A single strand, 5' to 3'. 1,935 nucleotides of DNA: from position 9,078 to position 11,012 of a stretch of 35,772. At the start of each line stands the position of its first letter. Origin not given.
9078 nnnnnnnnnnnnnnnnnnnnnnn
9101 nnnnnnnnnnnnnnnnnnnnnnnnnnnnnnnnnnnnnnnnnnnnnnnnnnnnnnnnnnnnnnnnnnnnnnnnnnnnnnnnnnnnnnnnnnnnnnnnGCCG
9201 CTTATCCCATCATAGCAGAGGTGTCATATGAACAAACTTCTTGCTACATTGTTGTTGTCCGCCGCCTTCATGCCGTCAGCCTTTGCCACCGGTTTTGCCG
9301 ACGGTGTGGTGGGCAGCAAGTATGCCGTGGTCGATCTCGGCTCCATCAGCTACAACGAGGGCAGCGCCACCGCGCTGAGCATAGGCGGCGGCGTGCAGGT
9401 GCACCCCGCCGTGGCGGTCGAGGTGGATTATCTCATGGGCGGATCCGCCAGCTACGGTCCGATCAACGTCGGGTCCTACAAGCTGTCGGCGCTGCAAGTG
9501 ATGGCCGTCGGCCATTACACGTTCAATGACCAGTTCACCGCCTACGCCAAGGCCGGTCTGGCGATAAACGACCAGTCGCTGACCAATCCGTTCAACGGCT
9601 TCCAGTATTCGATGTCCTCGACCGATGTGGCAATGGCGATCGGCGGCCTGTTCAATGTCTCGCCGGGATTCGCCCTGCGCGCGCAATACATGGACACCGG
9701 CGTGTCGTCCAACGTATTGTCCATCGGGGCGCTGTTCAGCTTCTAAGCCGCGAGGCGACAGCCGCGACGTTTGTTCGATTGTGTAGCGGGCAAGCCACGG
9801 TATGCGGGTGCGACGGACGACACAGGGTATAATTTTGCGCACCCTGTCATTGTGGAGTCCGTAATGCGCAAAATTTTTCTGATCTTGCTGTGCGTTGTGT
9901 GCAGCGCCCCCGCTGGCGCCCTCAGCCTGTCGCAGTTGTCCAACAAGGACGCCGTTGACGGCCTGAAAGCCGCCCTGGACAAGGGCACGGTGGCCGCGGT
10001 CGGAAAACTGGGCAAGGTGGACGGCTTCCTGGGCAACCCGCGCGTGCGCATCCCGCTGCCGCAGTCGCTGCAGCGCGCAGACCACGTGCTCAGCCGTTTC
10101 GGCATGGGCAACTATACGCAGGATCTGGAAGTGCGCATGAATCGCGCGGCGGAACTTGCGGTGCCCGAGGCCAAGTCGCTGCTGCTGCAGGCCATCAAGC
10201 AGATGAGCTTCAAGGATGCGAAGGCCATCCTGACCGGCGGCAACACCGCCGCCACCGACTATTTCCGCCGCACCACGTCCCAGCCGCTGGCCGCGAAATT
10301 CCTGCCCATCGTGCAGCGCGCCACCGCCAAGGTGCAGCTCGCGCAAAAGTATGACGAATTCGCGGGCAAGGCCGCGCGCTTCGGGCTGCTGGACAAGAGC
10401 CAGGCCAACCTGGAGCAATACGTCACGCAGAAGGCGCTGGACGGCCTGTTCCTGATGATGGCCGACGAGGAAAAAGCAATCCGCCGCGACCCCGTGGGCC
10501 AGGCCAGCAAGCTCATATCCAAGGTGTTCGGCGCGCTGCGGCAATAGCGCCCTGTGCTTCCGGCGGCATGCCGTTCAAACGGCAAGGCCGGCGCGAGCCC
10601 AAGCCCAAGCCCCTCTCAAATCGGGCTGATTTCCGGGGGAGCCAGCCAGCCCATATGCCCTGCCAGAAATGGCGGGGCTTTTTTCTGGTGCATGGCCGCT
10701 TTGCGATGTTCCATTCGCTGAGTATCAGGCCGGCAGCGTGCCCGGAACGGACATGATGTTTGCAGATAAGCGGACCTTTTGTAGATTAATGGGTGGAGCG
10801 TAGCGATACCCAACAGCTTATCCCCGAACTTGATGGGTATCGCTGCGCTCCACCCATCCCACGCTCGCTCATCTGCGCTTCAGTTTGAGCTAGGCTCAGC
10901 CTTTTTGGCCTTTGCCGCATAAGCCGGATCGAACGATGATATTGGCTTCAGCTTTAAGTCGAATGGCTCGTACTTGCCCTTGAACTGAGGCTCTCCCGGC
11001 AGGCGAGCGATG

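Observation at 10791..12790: Second low-GC islet: an orphan HEPN-motif protein and a small two-transmembrane protein, each followed by a long inverted-repeat stem-loop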

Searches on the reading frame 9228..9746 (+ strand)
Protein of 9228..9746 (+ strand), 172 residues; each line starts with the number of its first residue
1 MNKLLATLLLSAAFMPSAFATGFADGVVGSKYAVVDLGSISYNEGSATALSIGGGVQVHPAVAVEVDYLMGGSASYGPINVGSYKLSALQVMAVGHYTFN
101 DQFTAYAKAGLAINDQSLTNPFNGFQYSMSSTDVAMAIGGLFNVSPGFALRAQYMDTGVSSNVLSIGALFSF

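Call 81: search_protein_families(library=pfam, proteins=[window:9228-9746:+], max_evalue=0.0001)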
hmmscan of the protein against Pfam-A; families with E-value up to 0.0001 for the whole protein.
window:9228-9746:+ (172 aa): 2 families
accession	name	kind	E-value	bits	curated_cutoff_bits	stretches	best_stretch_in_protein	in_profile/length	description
PF13505.12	OMP_b-brl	-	4.7e-13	50.1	28.7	1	7-162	3-165/175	Outer membrane protein beta-barrel domain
PF01389.23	OmpA_membrane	-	8.2e-09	35.9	21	1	46-154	33-146/180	OmpA-like transmembrane domain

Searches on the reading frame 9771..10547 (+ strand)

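Call 81: search_protein_families(library=pfam, proteins=[window:9771-10547:+], max_evalue=0.0001)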
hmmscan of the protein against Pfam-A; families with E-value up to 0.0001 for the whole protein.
window:9771-10547:+ (258 aa): 1 family
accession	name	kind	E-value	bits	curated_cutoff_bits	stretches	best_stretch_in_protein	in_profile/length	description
PF13852.11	DUF4197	-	7.2e-76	254.7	24.9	1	56-254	2-199/199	Protein of unknown function (DUF4197)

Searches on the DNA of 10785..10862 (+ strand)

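Call 73: search_dna_similar(query=window:10785-10862:+, collection=plasmids, mode=distant, max_evalue=0.01, max_rows=15)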
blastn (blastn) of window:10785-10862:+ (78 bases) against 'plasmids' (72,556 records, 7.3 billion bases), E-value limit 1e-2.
No match.
